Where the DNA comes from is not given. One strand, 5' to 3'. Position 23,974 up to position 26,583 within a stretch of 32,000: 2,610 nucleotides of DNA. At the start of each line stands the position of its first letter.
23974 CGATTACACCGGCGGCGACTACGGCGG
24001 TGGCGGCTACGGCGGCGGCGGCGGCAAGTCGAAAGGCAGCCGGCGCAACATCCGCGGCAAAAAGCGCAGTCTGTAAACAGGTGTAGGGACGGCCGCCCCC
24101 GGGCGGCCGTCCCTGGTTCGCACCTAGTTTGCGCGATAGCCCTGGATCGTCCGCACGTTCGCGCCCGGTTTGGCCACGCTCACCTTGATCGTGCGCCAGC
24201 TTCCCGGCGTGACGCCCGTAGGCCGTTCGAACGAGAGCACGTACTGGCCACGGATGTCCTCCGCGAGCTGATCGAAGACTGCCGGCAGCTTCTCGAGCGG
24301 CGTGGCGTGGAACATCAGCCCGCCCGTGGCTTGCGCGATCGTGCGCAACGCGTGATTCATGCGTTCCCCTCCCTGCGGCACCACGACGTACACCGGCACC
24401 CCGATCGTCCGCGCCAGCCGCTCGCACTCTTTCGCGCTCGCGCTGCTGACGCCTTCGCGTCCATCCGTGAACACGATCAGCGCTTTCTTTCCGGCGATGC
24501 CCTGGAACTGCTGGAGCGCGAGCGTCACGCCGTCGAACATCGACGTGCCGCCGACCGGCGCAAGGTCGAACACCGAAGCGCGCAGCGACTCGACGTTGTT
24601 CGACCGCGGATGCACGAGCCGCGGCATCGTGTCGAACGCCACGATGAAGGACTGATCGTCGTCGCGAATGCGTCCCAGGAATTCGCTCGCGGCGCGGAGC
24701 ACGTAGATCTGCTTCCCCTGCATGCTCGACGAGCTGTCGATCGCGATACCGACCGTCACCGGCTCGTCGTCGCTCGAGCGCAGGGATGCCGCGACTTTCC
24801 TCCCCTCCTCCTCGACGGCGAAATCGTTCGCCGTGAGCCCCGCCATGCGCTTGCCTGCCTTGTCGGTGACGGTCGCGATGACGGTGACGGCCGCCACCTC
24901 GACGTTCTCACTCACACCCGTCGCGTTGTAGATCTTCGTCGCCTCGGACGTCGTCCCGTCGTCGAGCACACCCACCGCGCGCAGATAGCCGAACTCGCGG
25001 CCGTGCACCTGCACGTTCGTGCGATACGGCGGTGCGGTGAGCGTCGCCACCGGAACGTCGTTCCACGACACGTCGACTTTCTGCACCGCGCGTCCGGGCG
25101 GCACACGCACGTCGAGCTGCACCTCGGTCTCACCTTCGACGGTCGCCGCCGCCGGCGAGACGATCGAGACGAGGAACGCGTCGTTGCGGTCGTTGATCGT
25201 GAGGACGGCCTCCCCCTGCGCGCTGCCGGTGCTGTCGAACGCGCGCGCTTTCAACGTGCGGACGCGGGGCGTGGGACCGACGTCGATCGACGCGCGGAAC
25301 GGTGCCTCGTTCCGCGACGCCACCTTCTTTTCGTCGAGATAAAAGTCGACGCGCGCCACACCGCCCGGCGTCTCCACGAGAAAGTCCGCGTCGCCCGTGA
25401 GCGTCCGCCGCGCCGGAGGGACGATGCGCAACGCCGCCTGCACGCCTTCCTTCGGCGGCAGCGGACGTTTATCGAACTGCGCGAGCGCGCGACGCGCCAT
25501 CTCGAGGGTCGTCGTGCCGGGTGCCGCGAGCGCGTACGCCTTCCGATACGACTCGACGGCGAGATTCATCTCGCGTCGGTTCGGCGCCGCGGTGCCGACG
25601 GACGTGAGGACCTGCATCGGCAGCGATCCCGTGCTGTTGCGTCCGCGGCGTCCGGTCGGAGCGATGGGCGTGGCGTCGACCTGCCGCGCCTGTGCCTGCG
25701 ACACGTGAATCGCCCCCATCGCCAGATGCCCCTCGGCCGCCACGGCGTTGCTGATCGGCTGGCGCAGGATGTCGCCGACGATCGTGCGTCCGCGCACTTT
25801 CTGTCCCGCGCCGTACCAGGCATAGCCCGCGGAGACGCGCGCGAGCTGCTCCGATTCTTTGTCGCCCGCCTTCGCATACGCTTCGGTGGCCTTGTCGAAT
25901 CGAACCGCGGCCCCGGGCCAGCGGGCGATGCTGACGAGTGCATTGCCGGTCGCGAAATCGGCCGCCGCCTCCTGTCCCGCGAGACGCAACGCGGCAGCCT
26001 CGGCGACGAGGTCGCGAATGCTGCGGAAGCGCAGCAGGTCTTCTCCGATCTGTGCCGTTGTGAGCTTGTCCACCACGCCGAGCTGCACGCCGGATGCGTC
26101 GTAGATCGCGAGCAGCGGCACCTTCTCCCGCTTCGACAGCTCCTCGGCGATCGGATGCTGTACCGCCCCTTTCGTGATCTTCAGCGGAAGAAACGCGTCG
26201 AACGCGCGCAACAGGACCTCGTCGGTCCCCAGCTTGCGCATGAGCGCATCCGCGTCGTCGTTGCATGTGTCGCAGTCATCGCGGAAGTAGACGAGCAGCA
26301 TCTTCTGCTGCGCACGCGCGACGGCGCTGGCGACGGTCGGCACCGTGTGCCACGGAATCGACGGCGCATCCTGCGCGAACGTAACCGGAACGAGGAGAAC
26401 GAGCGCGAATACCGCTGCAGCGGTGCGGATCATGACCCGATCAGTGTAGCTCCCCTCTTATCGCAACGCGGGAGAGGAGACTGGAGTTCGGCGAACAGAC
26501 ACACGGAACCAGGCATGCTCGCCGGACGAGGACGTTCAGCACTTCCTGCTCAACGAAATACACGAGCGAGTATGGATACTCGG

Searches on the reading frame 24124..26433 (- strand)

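Call 49: search_protein_families(library=pfam, proteins=[window:24124-26433:-], max_evalue=0.001)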
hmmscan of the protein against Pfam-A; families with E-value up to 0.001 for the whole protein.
window:24124-26433:- (769 aa): 4 families
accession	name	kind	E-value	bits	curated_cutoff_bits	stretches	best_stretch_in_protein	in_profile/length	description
PF00092.34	VWA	-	1.2e-09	39.1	23.8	1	563-721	4-173/174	von Willebrand factor type A domain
PF13519.12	VWA_2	-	1.2e-08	36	27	1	563-658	3-106/107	von Willebrand factor type A domain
PF17957.7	Big_7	-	1.6e-08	35.5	24.1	0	422-476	3-58/70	Bacterial Ig domain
PF13768.12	VWA_3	-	2e-06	28.4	27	1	562-706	4-152/155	von Willebrand factor type A domain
